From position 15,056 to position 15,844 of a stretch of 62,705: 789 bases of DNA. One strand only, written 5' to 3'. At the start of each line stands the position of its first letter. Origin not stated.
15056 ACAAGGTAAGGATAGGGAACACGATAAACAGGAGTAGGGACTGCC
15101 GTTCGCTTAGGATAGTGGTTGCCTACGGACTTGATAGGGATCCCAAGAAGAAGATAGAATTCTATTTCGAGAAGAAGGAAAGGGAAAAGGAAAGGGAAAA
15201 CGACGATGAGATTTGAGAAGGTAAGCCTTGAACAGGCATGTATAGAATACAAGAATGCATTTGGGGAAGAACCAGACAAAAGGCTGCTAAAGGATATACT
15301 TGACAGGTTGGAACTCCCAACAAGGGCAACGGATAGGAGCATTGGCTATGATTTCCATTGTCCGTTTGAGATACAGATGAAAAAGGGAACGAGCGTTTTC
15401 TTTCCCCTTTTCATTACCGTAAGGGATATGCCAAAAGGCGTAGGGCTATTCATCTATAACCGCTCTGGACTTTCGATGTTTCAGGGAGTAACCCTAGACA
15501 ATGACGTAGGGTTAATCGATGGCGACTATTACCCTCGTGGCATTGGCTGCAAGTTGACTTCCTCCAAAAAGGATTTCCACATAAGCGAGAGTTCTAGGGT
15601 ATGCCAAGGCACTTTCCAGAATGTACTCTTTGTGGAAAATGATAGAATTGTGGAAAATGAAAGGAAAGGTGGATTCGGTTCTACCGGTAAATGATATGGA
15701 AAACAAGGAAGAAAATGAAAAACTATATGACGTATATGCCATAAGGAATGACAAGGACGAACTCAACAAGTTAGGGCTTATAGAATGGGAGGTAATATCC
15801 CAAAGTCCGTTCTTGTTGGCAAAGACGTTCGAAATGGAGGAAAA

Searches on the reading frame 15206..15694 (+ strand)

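Call 65: search_protein_families(library=pfam, proteins=[window:15206-15694:+], max_evalue=0.1)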
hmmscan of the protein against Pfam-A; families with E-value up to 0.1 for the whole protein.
window:15206-15694:+ (162 aa): 1 family
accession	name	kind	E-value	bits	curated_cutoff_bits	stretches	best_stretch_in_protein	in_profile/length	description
PF00692.24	dUTPase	-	5.8e-09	36.3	22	1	35-161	3-129/129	dUTPase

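Call 66: search_protein_families(library=ncbifam, proteins=[window:15206-15694:+], max_evalue=0.1)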
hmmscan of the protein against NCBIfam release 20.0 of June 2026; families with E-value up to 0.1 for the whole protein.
window:15206-15694:+ (162 aa): 3 families
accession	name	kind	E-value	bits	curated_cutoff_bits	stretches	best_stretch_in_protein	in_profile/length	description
TIGR00576.1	dut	superfamily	6.7e-19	68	102.55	1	33-162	9-143/143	dUTP diphosphatase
NF001862.0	PRK00601.1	equivalog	4.1e-17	62.2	103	1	28-162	10-149/150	dUTP diphosphatase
NF010561.0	PRK13956.1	equivalog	9.4e-16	58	223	1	32-162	13-147/147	dUTP diphosphatase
